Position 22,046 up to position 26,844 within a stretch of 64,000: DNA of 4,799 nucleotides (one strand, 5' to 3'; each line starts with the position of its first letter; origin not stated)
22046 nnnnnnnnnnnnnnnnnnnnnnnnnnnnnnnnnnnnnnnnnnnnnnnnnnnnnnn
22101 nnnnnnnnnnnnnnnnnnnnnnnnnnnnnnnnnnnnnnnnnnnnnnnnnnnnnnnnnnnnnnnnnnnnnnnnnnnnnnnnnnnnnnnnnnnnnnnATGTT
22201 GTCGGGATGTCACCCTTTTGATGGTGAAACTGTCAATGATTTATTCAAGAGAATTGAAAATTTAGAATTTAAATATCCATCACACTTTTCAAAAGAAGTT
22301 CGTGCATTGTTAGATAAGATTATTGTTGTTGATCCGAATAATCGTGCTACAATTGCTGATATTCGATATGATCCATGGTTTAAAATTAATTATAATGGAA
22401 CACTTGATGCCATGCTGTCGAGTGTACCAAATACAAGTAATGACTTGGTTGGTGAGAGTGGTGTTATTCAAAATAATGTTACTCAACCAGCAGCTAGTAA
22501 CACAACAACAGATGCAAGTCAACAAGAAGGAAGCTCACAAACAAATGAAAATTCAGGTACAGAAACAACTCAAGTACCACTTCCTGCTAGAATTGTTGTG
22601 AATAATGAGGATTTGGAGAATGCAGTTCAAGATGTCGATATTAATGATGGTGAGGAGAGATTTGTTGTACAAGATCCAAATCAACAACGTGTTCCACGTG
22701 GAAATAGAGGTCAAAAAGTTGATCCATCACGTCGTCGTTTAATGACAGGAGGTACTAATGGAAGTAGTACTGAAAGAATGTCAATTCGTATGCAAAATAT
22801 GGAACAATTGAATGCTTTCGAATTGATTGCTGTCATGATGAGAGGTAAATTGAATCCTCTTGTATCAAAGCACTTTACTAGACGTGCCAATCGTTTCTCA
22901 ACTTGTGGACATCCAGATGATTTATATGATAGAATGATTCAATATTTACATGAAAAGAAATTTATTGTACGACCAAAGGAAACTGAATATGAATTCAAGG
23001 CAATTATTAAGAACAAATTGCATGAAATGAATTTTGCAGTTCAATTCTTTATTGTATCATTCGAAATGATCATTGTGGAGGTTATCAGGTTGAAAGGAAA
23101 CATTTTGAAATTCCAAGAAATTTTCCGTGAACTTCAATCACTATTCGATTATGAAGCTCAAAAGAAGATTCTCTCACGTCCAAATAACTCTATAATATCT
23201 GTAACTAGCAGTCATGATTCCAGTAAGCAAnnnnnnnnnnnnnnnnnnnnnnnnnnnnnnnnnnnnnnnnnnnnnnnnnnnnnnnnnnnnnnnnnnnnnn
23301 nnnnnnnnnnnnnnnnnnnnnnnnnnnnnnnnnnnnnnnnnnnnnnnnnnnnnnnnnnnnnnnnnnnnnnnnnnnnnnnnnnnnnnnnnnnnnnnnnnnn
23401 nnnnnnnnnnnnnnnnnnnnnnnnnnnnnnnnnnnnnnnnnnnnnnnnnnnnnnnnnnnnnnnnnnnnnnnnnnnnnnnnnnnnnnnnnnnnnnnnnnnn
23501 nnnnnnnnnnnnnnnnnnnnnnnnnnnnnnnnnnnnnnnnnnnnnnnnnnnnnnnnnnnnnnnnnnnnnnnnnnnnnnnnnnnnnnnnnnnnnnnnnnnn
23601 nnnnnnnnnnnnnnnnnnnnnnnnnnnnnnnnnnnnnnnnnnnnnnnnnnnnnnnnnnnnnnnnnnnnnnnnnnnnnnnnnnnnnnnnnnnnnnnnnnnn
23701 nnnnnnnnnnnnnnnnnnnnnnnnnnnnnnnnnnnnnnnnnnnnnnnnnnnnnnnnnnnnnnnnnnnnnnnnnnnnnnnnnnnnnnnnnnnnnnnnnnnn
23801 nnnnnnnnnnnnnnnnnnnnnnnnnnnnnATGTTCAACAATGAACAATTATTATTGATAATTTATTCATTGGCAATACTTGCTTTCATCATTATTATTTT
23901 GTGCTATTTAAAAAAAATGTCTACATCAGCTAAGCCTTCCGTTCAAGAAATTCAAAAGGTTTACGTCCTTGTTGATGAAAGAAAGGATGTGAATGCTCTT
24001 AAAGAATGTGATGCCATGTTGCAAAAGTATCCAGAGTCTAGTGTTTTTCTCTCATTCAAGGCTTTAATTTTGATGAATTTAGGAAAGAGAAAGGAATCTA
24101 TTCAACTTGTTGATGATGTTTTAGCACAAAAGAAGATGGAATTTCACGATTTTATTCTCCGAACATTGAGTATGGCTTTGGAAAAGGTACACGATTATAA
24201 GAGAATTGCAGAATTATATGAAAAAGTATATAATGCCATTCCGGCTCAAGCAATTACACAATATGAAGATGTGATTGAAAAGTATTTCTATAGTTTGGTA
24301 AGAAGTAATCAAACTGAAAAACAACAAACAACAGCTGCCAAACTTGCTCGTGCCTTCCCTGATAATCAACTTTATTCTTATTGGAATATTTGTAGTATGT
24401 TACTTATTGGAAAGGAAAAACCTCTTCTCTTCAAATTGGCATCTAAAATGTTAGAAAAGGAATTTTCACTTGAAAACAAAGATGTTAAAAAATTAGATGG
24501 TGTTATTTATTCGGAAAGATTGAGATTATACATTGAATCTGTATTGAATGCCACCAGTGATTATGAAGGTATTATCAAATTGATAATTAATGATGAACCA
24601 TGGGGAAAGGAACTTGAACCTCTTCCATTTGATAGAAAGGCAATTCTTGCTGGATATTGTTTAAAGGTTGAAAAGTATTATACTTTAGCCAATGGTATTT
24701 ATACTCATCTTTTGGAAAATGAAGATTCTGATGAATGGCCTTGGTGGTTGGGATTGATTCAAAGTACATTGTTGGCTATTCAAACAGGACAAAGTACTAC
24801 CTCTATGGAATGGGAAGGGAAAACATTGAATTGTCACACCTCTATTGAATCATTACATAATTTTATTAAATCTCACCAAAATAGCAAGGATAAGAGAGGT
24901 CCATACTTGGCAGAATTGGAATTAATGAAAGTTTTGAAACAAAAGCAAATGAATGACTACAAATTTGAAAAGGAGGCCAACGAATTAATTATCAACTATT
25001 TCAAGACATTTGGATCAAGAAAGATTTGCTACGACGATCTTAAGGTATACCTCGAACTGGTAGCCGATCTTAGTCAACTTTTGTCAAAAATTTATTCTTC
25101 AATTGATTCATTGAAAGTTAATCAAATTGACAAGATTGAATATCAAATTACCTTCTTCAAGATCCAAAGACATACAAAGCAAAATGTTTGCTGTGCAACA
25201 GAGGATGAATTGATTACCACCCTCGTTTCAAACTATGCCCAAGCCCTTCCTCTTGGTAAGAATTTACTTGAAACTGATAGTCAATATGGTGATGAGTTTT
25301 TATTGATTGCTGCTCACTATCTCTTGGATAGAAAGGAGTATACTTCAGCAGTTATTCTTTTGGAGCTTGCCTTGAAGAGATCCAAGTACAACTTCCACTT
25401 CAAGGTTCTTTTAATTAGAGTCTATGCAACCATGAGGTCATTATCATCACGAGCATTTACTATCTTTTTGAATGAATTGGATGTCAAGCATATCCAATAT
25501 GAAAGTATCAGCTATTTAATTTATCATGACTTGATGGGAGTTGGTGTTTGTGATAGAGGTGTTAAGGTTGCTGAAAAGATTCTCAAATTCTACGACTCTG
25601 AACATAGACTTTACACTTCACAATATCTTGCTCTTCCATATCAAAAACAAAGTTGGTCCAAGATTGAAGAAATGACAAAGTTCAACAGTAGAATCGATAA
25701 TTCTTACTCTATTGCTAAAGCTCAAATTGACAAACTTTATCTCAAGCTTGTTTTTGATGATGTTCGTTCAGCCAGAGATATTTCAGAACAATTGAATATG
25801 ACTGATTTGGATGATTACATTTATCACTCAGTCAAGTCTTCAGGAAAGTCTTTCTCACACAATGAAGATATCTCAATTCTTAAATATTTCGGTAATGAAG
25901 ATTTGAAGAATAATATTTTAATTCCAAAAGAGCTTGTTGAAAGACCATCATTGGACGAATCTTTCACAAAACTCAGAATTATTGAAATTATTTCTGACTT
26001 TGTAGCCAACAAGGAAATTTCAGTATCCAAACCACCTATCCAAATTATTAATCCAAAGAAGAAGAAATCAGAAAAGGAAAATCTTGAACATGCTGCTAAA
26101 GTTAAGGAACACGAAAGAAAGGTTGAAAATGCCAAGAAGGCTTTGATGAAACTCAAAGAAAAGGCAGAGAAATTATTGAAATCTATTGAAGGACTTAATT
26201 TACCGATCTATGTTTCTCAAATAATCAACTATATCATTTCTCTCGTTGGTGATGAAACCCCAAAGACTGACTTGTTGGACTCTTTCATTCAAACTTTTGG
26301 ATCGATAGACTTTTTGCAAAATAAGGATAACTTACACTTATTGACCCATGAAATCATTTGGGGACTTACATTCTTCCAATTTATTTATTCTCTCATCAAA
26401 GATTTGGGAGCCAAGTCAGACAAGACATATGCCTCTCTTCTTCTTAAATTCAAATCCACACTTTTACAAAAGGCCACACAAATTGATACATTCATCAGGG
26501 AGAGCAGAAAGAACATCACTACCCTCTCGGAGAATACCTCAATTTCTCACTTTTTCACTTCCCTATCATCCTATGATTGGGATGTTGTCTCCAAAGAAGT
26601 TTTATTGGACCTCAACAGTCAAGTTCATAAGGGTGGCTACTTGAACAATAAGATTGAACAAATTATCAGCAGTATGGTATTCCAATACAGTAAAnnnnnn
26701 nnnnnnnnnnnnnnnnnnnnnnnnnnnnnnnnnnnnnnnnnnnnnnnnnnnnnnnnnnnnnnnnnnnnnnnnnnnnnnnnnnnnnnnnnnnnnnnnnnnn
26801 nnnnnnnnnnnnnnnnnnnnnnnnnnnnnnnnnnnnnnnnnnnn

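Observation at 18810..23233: Genomic clustering of an AMPK/SNF1-like kinase, an Snf4-like 4xCBS protein and a short prohibitin-like SPFH protein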

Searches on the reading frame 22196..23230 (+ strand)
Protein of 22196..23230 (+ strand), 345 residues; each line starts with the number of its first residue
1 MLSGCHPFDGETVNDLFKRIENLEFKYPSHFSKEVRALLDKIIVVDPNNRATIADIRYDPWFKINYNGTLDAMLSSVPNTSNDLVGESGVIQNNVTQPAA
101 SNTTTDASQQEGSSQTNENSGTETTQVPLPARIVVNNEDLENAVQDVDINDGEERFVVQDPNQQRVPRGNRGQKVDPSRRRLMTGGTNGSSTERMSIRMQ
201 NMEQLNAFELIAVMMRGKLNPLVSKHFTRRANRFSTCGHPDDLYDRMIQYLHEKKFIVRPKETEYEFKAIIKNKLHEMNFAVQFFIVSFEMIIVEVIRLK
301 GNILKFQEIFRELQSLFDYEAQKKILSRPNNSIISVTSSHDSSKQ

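Call 4: search_protein_families(library=pfam, proteins=[window:22196-23230:+], max_evalue=0.01)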
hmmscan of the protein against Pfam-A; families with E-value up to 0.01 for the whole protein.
seq(345 aa): 1 family
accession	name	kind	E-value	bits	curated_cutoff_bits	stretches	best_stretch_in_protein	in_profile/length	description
PF00069.31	Pkinase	-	0.00026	20.9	31.7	1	1-62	190-263/263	Protein kinase domain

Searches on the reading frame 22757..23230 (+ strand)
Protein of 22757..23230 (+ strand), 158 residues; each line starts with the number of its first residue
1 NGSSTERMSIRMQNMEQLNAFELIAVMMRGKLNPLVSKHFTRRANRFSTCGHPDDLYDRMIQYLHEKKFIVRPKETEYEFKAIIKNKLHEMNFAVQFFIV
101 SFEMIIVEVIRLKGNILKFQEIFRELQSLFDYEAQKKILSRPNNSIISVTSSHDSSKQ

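Call 7: search_protein_families(library=pfam, proteins=[window:22757-23230:+], max_evalue=10)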
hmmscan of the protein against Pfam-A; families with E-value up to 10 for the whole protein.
seq(158 aa): 2 families
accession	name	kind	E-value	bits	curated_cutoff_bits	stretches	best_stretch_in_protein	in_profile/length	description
PF03822.20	NAF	-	0.063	13.9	25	1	16-71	2-52/54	NAF domain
PF10678.14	DUF2492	-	0.098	13.4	27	1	27-72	19-63/77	Protein of unknown function (DUF2492)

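Call 36: search_solved_structures(query=A2, max_evalue=10, show_alignments=3)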
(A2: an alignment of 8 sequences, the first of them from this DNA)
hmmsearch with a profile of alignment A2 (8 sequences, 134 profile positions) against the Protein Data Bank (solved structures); distinct sequences matched with E-value up to 10: 13.
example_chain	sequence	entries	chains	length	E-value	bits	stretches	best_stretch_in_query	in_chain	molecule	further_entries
4czt_A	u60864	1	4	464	3.1e-18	69.2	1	9-128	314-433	CBL-INTERACTING SERINE/THREONINE-PROTEIN KINASE 23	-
4czu_A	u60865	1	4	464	3.1e-18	69.2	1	9-128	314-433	CBL-INTERACTING SERINE/THREONINE-PROTEIN KINASE 23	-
2ehb_D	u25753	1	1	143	3.9e-18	68.9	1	10-126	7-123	CBL-interacting serine/threonine-protein kinase 24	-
4d28_A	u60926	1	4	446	4.5e-17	65.4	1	10-126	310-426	CBL-INTERACTING SERINE/THREONINE-PROTEIN KINASE 24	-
2zfd_B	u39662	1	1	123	2.4e-06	30.7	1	9-106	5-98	Putative uncharacterized protein T20L15_90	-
5wi2_A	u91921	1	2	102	0.00052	23.2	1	38-131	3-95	cDNA FLJ56409, highly similar to Serine/threonine-protein kinase Chk1 (EC 2.7.11.1)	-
2yx5_A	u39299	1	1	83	0.11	15.7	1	19-91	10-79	UPF0062 protein MJ1593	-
4bja_A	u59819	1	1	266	0.47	13.6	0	99-128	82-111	PROTEIN GLB-12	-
6nz3_A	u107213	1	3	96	0.6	13.2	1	44-125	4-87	Design construct XAA_GGHN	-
6nz1_A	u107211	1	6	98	1.1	12.4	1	46-112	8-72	Design construct XXA_GVDQ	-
6nxm_A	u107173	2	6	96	1.2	12.2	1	44-112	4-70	Design construct XAA_GVDQ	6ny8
6nyi_A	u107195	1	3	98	1.4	12.1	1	46-105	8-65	Design construct XXA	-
4hb1_A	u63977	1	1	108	1.6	11.9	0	48-89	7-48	DHP1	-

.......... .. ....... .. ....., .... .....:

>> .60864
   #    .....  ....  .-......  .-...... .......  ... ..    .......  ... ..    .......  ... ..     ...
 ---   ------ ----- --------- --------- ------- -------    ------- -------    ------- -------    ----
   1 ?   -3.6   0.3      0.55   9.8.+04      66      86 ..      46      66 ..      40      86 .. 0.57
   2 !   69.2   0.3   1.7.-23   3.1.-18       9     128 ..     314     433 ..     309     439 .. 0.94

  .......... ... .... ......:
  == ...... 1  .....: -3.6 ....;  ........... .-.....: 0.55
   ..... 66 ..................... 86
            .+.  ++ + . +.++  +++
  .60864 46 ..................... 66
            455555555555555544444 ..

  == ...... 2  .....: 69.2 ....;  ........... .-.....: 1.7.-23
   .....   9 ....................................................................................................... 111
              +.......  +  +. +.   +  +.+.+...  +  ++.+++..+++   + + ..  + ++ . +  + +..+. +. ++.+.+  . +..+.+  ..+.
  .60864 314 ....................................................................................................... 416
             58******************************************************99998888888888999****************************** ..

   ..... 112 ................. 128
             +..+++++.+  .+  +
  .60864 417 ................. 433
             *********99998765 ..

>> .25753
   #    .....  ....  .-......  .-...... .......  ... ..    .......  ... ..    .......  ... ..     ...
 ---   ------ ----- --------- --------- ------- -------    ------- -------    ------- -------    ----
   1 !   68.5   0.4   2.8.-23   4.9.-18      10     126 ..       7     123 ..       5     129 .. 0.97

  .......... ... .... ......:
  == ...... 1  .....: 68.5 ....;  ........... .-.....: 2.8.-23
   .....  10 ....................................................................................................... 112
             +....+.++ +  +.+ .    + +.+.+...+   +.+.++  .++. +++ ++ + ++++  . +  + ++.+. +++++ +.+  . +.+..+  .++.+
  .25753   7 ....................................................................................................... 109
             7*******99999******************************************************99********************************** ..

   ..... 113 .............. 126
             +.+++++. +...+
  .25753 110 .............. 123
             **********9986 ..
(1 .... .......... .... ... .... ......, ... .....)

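Call 69: search_protein_families(library=pfam, proteins=[window:22775-23176:+], max_evalue=10)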
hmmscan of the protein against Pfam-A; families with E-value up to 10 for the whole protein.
seq(134 aa): 1 family
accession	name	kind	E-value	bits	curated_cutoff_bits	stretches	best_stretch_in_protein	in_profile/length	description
PF10678.14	DUF2492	-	0.07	13.9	27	1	21-66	19-63/77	Protein of unknown function (DUF2492)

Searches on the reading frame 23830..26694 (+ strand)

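Call 51: search_protein_families(library=pfam, proteins=[window:23830-26694:+], max_evalue=0.001)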
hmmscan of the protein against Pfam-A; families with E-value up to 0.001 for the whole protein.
window:23830-26694:+ (955 aa): 2 families
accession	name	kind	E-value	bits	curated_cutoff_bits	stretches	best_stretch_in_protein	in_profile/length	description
PF09797.15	NatB_MDM20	-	4.2e-67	227.2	27.6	1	303-656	1-353/379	N-acetyltransferase B complex (NatB) non catalytic subunit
PF14559.12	TPR_19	-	0.00053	20.7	25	0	55-101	9-55/68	Tetratricopeptide repeat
